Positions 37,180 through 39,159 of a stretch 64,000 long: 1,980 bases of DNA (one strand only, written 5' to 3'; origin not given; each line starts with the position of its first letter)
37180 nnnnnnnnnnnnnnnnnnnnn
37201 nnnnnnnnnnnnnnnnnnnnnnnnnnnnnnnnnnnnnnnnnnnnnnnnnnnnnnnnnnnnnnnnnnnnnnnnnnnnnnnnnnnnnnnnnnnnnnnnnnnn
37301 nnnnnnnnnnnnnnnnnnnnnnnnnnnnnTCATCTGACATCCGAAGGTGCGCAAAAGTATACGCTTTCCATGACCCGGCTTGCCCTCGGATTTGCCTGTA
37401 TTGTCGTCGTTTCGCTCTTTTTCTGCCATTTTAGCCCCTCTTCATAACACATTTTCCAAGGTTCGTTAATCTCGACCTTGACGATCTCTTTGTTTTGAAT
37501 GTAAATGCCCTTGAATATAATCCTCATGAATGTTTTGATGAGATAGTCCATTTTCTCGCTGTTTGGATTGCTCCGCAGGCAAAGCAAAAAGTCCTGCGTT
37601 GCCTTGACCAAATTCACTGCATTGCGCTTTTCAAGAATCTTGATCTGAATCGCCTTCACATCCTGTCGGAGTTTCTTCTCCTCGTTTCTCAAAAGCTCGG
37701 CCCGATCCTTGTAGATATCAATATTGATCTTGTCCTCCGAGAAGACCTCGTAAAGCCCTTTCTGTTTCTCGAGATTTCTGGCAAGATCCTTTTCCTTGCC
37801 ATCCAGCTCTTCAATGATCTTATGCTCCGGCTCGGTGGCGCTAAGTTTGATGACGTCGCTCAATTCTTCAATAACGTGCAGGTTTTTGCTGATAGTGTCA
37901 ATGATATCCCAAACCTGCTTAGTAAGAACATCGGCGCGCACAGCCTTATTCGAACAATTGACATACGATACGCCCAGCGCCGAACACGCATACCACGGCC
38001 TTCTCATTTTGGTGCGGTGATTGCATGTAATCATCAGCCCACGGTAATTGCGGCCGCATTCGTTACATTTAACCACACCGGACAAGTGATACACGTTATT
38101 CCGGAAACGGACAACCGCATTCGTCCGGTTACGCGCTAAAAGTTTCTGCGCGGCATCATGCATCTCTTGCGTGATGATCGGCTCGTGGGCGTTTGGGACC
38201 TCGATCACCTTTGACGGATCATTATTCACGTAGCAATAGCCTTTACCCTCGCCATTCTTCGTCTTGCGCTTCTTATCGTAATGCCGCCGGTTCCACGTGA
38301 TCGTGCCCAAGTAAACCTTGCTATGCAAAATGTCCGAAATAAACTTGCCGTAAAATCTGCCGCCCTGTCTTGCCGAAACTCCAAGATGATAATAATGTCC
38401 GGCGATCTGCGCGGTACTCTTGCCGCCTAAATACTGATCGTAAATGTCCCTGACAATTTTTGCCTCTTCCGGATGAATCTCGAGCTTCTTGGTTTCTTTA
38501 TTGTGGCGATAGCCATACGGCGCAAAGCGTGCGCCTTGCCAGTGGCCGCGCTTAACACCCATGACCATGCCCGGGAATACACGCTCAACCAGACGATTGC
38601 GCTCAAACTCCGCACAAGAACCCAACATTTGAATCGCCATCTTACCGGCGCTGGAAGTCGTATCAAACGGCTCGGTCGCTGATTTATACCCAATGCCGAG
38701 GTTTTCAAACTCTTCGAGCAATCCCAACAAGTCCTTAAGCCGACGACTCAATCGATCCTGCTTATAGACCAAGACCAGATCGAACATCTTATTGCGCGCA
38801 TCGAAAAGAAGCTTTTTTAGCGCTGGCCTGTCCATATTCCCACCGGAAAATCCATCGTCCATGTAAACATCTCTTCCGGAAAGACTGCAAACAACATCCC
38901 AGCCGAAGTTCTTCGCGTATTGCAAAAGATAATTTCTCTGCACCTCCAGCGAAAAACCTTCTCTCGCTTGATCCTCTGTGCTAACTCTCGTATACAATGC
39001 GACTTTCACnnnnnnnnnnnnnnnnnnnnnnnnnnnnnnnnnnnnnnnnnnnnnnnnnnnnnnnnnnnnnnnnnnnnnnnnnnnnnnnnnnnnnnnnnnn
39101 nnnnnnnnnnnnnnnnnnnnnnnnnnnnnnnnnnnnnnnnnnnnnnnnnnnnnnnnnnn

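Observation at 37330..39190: Serine integrase overlapping the 5' end of miaB, with an unlisted Xis-like gene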

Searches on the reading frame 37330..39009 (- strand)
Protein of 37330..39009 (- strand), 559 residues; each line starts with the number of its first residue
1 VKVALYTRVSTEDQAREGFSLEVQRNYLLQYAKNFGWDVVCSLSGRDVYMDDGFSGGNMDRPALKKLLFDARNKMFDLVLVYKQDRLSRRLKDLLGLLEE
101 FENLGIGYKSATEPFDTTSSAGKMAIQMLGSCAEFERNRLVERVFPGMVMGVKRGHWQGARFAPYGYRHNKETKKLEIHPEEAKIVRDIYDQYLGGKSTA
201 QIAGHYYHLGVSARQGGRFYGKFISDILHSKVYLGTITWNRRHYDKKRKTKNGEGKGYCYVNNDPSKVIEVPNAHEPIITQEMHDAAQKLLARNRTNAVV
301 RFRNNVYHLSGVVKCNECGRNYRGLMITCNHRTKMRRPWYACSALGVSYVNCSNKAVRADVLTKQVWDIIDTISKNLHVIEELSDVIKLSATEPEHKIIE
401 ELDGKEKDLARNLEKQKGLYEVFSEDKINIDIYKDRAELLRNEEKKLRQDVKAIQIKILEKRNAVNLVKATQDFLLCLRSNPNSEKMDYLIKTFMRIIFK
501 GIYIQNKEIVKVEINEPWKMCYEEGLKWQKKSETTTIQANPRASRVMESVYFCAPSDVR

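Call 6: search_protein_families(library=pfam, proteins=[window:37330-39009:-], max_evalue=0.01)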
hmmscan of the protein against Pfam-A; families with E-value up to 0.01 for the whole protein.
window:37330-39009:- (559 aa): 3 families
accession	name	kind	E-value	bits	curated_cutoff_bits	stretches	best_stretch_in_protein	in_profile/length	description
PF00239.26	Resolvase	-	1.2e-33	116.7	23.3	1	3-156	1-144/145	Resolvase, N terminal domain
PF07508.19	Recombinase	-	1.5e-20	73.7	21.1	1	180-294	1-102/102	Recombinase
PF13408.12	Zn_ribbon_recom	-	1.3e-08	35.5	25.3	1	309-368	2-55/58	Recombinase zinc beta ribbon domain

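Call 11: find_encoding_contigs(protein=window:37330-39009:-, flank=10000, max_places=10)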
Protein window:37330-39009:- (559 aa): 7 contigs read that carry it; 5 places shown.
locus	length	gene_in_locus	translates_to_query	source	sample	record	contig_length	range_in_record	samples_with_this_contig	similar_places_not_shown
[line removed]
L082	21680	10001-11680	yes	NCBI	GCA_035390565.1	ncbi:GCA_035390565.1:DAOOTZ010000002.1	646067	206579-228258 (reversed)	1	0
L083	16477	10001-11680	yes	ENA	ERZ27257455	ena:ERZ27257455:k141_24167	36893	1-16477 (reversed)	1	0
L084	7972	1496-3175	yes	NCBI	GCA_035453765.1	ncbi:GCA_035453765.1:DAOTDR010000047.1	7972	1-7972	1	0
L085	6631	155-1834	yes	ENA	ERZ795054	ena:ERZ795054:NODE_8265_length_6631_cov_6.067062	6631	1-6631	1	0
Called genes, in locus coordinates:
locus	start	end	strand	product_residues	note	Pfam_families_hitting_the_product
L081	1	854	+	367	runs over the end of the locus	PF00753:Lactamase_B (faint)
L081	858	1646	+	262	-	PF00753:Lactamase_B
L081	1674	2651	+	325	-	-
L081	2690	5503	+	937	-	PF00515:TPR_1 (faint), PF07719:TPR_2 (faint), PF13174:TPR_6 (faint), PF13176:TPR_7 (faint), PF13181:TPR_8 (faint), PF13424:TPR_12 (faint), PF13428:TPR_14 (faint), PF20698:PIN-TPR-GreABC, +3 more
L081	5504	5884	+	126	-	-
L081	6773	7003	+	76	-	PF18903:DUF5659 (weak)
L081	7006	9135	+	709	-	PF22763:NrS1-1_pol-like_HBD, PF08706:D5_N, PF19263:DUF5906, PF03288:Pox_D5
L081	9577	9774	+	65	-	-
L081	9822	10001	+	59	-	PF12728:HTH_17 (weak)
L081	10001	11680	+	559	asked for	PF00239:Resolvase, PF07508:Recombinase, PF13408:Zn_ribbon_recom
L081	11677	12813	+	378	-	PF00919:UPF0004, PF04055:Radical_SAM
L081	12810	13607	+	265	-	PF13174:TPR_6 (faint), PF05036:SPOR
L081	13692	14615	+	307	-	PF01745:IPT (weak), PF01715:IPPT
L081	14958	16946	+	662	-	-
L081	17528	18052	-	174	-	-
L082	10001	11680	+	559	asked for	PF00239:Resolvase, PF07508:Recombinase, PF13408:Zn_ribbon_recom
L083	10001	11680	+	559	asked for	PF00239:Resolvase, PF07508:Recombinase, PF13408:Zn_ribbon_recom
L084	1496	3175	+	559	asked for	PF00239:Resolvase, PF07508:Recombinase, PF13408:Zn_ribbon_recom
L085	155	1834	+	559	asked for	PF00239:Resolvase, PF07508:Recombinase, PF13408:Zn_ribbon_recom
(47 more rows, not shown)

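Call 33: find_homologous_proteins(query=window:37330-39009:-, max_evalue=1e-40)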
Query window:37330-39009:- (559 aa): 489 proteins with E <= 1e-40 among 8000 candidates; the best 120 are listed.
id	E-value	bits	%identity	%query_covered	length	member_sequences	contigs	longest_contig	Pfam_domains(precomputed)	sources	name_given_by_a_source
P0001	0.0e+0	1223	94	100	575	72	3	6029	PF07508.20,PF00239.27,PF13408.13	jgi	-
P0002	0.0e+0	1115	84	100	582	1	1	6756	PF07508.20,PF00239.27,PF13408.13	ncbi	-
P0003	0.0e+0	1096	84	100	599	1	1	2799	PF07508.20,PF00239.27,PF13408.13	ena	-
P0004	0.0e+0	1095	83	100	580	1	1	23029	PF07508.20,PF00239.27,PF13408.13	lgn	-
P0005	0.0e+0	1085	83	100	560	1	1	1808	PF07508.20,PF00239.27,PF13408.13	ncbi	-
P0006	0.0e+0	1074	82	100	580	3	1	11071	PF07508.20,PF00239.27,PF13408.13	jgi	-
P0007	0.0e+0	1040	79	100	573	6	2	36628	PF07508.20,PF00239.27,PF13408.13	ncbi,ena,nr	ncbi:MAG: recombinase family protein [Candidatus Omnitrophica bacterium]|nr:recombinase family prote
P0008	0.0e+0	1037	79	100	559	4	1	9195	PF07508.20,PF00239.27,PF13408.13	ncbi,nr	ncbi:MAG: recombinase family protein [Candidatus Omnitrophica bacterium]|nr:recombinase family prote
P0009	0.0e+0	1034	80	100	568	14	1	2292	PF07508.20,PF00239.27,PF13408.13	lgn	-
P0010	0.0e+0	1030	78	100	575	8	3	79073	PF07508.20,PF00239.27,PF13408.13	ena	-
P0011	0.0e+0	1009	75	100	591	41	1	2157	PF07508.20,PF00239.27,PF13408.13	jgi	-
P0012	2.7e-298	1008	76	100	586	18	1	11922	PF07508.20,PF00239.27,PF13408.13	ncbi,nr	ncbi:MAG: recombinase family protein [Candidatus Omnitrophica bacterium]|nr:recombinase family prote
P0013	1.3e-296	1003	76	100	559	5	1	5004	PF07508.20,PF00239.27,PF13408.13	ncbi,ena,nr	ncbi:MAG: recombinase family protein [Candidatus Omnitrophica bacterium]|nr:recombinase family prote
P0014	3.4e-296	1001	76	100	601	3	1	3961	PF07508.20,PF00239.27,PF13408.13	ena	-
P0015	3.4e-294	995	75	100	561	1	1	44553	PF07508.20,PF00239.27,PF13408.13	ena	-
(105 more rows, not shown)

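Call 35: find_encoding_contigs(protein=P0007, flank=10000, max_places=4)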
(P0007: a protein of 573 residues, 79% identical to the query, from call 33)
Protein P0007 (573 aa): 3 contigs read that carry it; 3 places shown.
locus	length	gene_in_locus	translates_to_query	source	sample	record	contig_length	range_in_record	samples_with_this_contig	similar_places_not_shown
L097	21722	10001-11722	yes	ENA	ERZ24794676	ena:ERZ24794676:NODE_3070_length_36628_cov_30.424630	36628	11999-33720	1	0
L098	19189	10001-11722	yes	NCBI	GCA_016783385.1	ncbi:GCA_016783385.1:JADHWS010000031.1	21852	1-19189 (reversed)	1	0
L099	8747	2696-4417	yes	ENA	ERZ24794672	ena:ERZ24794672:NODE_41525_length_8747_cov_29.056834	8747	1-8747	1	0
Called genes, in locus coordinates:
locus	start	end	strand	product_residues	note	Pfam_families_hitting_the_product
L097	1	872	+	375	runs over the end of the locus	PF13289:SIR2_2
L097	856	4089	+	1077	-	-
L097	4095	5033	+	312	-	-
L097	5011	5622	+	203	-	PF12728:HTH_17 (faint)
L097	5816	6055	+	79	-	PF12728:HTH_17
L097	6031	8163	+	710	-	PF22763:NrS1-1_pol-like_HBD, PF08706:D5_N (weak), PF19263:DUF5906, PF03288:Pox_D5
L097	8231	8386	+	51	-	-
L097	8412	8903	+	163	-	-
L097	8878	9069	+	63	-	-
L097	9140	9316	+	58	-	PF12728:HTH_17 (weak), PF13411:MerR_1 (weak)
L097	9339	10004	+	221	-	-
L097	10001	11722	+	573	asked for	PF00239:Resolvase, PF07508:Recombinase, PF13408:Zn_ribbon_recom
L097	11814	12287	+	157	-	PF01475:FUR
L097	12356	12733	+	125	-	-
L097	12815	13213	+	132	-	PF02579:Nitro_FeMo-Co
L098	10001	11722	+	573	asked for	PF00239:Resolvase, PF07508:Recombinase, PF13408:Zn_ribbon_recom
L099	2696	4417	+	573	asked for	PF00239:Resolvase, PF07508:Recombinase, PF13408:Zn_ribbon_recom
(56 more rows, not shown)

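Call 36: find_encoding_contigs(protein=P0006, flank=10000, max_places=4)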
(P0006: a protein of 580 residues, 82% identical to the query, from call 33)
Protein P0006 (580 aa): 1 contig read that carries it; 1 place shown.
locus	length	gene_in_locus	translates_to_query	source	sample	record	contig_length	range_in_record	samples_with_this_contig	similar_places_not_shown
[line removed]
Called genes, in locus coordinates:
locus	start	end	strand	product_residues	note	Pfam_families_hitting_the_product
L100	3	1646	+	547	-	?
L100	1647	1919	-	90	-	PF12844:HTH_19 (weak), PF13560:HTH_31, PF13443:HTH_26 (weak), PF01381:HTH_3, PF13404:HTH_AsnC-type (faint)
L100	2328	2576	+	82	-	PF18903:DUF5659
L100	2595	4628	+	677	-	PF13155:Toprim_2, PF13662:Toprim_4 (faint)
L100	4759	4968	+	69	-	-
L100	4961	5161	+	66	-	-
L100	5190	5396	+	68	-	-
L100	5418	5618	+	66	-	PF13338:AbiEi_4 (faint), PF13411:MerR_1, PF00376:MerR (weak)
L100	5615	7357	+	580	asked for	PF00239:Resolvase, PF07508:Recombinase, PF13408:Zn_ribbon_recom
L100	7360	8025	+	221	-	-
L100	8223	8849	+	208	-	PF00149:Metallophos, PF12850:Metallophos_2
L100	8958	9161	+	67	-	PF13560:HTH_31, PF01381:HTH_3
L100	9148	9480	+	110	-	PF13657:Couple_hipA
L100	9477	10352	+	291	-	PF07804:HipA_C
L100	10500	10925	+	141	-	-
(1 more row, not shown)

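Call 37: find_encoding_contigs(protein=P0003, flank=10000, max_places=4)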
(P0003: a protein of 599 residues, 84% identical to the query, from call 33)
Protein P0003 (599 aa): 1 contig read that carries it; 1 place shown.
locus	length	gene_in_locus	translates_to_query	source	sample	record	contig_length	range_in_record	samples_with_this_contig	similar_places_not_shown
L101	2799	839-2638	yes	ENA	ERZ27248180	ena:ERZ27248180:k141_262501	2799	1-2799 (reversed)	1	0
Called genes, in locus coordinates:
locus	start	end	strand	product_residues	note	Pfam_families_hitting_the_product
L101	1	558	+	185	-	?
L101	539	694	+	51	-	-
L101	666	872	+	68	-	-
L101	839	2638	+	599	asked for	PF00239:Resolvase, PF07508:Recombinase, PF13408:Zn_ribbon_recom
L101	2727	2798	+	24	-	?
